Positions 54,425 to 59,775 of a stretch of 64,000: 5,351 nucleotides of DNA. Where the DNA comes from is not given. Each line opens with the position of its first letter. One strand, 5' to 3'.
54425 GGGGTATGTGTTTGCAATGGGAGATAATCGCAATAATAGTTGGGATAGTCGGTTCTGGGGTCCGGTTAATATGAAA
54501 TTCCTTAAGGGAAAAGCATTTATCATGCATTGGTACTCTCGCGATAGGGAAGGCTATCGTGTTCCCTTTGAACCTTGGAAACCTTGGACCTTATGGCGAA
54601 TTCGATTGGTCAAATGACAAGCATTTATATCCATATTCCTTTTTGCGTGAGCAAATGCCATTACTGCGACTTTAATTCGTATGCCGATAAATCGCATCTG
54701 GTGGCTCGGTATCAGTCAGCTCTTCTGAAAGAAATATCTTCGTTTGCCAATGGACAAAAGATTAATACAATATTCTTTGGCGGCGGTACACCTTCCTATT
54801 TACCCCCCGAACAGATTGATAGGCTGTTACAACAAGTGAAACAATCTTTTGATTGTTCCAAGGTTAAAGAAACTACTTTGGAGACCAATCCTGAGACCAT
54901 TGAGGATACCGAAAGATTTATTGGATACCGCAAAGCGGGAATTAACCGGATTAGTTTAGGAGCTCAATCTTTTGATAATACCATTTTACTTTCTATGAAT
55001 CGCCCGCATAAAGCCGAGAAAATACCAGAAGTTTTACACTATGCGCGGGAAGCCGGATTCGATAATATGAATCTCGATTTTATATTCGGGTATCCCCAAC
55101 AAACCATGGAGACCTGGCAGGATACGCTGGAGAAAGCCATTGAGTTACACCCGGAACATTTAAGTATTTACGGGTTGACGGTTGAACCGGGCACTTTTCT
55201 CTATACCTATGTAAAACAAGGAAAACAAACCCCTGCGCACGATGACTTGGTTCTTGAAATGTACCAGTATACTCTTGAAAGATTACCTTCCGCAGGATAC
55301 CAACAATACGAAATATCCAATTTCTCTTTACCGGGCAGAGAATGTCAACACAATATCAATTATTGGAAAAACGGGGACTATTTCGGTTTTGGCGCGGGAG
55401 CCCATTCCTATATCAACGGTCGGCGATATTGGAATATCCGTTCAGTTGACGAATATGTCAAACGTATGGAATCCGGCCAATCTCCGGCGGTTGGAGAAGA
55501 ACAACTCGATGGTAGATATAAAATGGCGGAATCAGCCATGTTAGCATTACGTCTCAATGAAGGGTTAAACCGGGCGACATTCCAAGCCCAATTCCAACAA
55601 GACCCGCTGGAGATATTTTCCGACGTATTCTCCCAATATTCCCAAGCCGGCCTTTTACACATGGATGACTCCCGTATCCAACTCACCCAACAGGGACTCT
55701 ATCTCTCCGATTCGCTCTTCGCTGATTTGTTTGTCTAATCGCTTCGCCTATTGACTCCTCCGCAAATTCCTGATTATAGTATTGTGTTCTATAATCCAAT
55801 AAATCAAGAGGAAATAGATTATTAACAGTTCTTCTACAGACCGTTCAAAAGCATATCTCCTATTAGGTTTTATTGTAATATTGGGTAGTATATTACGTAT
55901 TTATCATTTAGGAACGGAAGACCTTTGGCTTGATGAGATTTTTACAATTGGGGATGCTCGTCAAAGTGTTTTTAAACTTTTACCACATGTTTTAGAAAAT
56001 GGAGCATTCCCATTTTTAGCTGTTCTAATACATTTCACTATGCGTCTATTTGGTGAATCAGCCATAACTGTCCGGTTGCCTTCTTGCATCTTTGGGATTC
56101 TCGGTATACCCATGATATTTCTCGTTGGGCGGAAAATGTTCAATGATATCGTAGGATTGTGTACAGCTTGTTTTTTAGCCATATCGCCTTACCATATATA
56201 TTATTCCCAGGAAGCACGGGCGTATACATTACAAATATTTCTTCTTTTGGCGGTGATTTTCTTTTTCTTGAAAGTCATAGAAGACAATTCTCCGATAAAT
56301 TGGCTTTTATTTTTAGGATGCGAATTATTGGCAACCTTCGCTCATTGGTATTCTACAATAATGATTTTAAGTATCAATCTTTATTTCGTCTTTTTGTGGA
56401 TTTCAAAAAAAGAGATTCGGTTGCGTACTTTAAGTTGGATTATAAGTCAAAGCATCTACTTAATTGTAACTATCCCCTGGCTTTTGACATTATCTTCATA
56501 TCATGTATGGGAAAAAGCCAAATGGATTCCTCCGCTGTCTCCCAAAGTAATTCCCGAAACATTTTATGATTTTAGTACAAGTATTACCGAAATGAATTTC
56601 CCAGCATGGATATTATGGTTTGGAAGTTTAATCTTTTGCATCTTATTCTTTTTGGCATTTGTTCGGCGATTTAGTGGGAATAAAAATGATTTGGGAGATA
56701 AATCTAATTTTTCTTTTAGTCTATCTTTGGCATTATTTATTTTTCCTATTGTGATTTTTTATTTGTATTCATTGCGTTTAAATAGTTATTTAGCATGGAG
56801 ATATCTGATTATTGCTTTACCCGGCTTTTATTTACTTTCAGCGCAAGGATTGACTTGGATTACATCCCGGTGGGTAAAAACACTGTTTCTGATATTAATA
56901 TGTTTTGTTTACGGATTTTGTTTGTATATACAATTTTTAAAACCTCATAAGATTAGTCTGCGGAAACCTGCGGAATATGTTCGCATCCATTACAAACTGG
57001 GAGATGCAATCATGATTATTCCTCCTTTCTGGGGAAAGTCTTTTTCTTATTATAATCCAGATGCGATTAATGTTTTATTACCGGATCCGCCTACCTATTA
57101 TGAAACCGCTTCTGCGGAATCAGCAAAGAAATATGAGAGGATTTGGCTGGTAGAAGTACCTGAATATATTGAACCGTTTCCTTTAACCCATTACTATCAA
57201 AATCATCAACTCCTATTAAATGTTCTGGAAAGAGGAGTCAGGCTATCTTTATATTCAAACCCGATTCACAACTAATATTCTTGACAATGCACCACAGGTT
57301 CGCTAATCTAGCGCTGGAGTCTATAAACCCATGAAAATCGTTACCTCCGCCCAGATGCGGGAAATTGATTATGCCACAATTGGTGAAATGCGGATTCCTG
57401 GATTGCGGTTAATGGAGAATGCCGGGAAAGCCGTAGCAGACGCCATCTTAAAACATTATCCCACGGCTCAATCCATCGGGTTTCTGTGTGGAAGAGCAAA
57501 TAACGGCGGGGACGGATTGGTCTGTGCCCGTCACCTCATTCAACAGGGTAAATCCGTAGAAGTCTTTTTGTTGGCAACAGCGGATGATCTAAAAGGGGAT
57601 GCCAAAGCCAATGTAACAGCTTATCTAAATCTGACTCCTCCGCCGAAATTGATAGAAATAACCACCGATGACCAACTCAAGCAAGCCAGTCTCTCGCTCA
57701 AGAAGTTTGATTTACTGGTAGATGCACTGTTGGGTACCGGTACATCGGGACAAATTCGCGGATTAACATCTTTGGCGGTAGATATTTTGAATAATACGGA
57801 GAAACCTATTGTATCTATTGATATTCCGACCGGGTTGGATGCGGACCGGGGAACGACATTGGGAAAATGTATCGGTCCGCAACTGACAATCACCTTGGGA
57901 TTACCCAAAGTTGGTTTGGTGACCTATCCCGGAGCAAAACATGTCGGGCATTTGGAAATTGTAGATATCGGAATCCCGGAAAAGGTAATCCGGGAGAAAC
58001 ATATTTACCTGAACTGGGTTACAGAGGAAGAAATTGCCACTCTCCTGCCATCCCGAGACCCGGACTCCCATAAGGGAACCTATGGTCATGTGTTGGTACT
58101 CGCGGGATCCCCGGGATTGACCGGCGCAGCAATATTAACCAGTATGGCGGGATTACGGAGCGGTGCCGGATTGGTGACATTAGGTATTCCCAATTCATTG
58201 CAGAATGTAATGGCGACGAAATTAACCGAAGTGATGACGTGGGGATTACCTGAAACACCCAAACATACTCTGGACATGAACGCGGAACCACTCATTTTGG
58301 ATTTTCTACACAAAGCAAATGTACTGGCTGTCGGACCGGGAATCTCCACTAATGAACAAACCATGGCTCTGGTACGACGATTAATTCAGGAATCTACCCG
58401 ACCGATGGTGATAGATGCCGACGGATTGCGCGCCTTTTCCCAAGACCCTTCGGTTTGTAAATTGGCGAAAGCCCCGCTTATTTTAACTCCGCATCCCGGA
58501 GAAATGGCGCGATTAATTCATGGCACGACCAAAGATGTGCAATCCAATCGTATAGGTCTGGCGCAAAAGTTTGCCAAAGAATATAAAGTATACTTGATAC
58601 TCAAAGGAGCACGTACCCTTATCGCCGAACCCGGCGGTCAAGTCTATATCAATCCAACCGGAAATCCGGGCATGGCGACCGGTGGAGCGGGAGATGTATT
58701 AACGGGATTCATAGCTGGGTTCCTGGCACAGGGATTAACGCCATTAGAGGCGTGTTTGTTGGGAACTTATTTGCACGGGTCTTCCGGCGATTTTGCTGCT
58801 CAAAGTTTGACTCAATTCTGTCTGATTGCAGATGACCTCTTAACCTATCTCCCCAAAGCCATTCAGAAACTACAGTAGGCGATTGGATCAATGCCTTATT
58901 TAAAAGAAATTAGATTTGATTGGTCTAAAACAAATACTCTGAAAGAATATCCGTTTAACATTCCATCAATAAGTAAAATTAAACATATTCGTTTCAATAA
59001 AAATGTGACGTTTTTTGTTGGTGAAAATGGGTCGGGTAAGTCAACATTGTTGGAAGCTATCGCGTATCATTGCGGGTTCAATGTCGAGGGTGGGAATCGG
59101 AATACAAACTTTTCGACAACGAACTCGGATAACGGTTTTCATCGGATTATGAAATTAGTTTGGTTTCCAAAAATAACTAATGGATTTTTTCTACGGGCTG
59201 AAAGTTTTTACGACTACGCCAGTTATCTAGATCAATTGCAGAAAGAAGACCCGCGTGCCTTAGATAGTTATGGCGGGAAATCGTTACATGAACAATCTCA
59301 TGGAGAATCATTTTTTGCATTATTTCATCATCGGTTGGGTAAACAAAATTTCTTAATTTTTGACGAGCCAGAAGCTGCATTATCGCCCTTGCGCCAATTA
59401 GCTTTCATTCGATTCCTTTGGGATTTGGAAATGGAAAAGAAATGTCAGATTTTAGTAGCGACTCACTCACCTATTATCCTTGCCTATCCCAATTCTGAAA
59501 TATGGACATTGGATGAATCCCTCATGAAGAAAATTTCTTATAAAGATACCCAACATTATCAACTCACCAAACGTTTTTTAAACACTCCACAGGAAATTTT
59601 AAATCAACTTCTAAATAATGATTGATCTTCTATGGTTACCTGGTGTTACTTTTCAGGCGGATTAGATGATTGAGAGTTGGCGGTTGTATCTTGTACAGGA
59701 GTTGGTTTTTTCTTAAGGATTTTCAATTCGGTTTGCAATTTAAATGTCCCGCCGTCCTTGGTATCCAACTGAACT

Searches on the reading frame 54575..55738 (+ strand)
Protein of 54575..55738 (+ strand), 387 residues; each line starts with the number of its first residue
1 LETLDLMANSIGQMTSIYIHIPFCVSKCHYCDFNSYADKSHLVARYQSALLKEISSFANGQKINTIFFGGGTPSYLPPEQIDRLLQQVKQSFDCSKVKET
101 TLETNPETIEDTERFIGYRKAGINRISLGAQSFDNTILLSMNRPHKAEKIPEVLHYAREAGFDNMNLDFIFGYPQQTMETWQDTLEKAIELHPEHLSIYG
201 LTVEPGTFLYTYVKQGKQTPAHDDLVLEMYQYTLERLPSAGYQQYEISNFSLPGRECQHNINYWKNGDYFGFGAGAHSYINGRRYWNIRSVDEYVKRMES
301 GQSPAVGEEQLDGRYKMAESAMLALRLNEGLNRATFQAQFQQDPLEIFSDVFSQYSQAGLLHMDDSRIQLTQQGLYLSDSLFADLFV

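Call 69: search_protein_families(library=pfam, proteins=[window:54575-55738:+], max_evalue=0.00001)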
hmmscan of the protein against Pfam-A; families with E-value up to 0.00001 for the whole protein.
window:54575-55738:+ (387 aa): 2 families
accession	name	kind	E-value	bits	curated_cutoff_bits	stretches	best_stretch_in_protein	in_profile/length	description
PF04055.27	Radical_SAM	-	5.9e-29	101.8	29.5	1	18-187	1-165/166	Radical SAM superfamily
PF06969.22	HemN_C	-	1.9e-13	50.7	24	1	316-377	6-67/67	HemN C-terminal domain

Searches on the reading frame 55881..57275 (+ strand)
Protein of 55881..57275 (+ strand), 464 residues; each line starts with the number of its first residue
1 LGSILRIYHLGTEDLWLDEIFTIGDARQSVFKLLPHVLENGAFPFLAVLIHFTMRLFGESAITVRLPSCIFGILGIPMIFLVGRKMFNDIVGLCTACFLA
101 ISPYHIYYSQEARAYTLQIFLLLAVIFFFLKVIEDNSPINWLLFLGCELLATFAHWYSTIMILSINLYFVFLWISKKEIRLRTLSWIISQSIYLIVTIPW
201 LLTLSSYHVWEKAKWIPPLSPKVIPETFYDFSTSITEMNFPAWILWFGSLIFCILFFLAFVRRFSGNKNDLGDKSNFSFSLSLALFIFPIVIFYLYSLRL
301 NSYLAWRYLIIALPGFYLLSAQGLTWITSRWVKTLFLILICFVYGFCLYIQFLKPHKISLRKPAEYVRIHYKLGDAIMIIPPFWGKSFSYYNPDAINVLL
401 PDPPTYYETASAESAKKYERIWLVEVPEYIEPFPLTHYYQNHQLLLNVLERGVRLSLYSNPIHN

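Call 69: search_protein_families(library=pfam, proteins=[window:55881-57275:+], max_evalue=0.00001)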
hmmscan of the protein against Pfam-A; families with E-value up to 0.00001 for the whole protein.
window:55881-57275:+ (464 aa): 1 family
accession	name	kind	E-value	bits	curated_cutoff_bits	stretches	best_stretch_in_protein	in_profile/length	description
PF13231.12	PMT_2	-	1.7e-13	51.5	26.1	1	44-201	4-158/160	Dolichyl-phosphate-mannose-protein mannosyltransferase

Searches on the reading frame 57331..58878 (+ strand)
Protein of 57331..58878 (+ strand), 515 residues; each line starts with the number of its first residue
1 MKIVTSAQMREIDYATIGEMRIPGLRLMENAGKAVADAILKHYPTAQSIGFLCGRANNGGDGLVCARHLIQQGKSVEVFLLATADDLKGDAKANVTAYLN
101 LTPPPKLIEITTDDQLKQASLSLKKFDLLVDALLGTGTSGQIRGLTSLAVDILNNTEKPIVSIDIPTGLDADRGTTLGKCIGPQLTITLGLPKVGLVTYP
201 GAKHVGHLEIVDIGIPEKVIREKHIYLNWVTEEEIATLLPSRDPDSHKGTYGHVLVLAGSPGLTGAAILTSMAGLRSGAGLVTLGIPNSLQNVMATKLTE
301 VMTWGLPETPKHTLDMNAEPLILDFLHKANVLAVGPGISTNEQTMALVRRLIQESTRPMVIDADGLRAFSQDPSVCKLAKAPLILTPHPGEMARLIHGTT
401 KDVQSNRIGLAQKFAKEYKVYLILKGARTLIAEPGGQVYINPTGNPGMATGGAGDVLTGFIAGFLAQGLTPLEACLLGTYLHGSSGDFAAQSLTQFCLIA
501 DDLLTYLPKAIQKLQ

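Call 69: search_protein_families(library=pfam, proteins=[window:57331-58878:+], max_evalue=0.00001)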
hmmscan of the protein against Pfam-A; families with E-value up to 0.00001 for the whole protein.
window:57331-58878:+ (515 aa): 2 families
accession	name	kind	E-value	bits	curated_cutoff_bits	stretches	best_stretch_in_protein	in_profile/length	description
PF01256.23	Carb_kinase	-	8.3e-57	192.9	27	1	254-508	1-241/242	NAD(P)H-hydrate dehydratase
PF03853.21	YjeF_N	-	5.5e-44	150.5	24.9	1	26-195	3-169/169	YjeF-related protein N-terminus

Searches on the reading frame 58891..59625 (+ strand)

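Call 69: search_protein_families(library=pfam, proteins=[window:58891-59625:+], max_evalue=0.00001)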
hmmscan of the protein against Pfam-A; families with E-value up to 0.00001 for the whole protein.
window:58891-59625:+ (244 aa): 6 families
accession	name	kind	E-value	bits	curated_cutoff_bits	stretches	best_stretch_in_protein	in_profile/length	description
PF13304.12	AAA_21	-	9.5e-17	62.4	27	2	141-197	248-303/304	AAA domain, putative AbiEii toxin, Type IV TA system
PF13175.12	AAA_15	-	1.2e-15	58.4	32.1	2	150-196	327-373/374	AAA ATPase domain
PF13476.12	AAA_23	-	7.8e-11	43.4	27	1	24-83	7-65/201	AAA domain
PF02463.25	SMC_N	-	3.8e-10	40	40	1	29-64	16-51/220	RecF/RecN/SMC N terminal domain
PF13555.12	AAA_29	-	3.6e-06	27.1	27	1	29-58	14-43/61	P-loop containing region of AAA domain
PF00005.33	ABC_tran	-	8.7e-06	26.8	25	0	38-61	12-35/137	ABC transporter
